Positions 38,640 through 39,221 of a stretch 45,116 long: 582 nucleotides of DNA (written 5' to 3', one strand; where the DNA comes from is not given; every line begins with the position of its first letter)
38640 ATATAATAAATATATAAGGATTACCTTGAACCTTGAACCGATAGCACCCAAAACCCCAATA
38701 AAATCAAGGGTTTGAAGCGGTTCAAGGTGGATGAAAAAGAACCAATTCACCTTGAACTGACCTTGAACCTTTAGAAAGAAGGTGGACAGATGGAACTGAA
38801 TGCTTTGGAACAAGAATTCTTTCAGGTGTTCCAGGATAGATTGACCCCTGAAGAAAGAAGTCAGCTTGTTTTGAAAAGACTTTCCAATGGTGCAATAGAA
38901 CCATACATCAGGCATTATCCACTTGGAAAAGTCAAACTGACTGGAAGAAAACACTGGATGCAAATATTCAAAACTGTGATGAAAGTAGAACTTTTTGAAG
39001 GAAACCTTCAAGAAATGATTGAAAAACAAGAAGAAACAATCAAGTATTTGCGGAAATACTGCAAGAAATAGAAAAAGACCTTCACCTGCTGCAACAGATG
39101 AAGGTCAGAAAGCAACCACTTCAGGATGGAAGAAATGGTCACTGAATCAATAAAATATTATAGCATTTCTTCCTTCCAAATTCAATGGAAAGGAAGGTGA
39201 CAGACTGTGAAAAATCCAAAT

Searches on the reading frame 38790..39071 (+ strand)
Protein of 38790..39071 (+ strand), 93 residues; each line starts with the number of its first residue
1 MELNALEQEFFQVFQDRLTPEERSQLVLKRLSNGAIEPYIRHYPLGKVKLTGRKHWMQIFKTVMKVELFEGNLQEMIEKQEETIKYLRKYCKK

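Call 12: search_protein_families(library=pfam, proteins=[window:38790-39071:+], max_evalue=0.01)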
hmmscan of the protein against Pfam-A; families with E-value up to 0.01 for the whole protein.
window:38790-39071:+ (93 aa): 0 families

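Call 26: search_protein_families(library=phrogs, proteins=[window:38790-39071:+], max_evalue=0.01)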
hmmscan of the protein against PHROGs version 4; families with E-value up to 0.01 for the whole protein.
window:38790-39071:+ (93 aa): 1 family
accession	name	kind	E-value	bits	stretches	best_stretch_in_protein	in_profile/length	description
phrog_10777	-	unknown function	2.6e-07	31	1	3-92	391-482/482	-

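Call 56: search_protein_families(library=ncbifam, proteins=[window:38790-39071:+], max_evalue=0.001)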
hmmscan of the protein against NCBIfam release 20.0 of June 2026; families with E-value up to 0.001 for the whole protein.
window:38790-39071:+ (93 aa): 0 families

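Call 84: find_encoding_contigs(protein=window:38790-39071:+, flank=6000, max_places=10)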
Protein window:38790-39071:+ (93 aa): 23 contigs read that carry it; 10 places shown.
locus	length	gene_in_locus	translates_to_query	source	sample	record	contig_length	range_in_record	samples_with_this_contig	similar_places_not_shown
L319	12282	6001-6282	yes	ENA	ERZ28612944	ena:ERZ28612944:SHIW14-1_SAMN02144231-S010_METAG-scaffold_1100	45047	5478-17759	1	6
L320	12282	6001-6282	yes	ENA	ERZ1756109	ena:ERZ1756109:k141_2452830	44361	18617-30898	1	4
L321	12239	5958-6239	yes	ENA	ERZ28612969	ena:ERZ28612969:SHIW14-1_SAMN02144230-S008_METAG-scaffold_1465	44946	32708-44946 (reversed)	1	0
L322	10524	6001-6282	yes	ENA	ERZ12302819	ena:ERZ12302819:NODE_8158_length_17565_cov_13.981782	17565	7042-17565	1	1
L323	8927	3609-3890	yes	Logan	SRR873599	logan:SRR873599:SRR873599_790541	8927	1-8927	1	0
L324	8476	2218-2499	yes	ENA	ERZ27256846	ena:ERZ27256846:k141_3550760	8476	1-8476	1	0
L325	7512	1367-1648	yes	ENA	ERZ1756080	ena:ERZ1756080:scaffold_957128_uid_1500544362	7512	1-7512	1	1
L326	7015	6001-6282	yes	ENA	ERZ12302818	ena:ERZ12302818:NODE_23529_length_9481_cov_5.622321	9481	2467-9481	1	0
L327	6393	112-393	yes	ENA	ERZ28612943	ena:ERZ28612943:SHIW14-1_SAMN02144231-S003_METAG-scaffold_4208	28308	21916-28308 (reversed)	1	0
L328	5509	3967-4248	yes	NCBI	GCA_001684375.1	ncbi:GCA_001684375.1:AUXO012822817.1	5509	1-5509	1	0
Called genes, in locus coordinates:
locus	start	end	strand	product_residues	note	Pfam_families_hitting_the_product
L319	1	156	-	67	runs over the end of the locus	-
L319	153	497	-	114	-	PF07463:NUMOD4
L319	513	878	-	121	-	-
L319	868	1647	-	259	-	PF01464:SLT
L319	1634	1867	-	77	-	-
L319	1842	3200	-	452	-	PF00176:SNF2-rel_dom, PF00271:Helicase_C (weak)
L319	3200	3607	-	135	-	PF12844:HTH_19 (weak), PF13560:HTH_31, PF01381:HTH_3, PF13443:HTH_26 (weak)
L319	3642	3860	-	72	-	-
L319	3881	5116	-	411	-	-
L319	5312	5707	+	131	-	PF13560:HTH_31 (weak), PF01381:HTH_3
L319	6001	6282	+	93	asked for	-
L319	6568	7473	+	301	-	PF00589:Phage_integrase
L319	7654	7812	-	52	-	-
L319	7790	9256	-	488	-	PF01510:Amidase_2, PF18013:Phage_lysozyme2, PF05036:SPOR (weak)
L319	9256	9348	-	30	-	-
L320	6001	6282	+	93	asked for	-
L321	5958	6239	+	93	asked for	-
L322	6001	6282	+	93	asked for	-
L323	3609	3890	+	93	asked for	-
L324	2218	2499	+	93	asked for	-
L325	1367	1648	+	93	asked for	-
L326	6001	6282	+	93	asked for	-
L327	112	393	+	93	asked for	-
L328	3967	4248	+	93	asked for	-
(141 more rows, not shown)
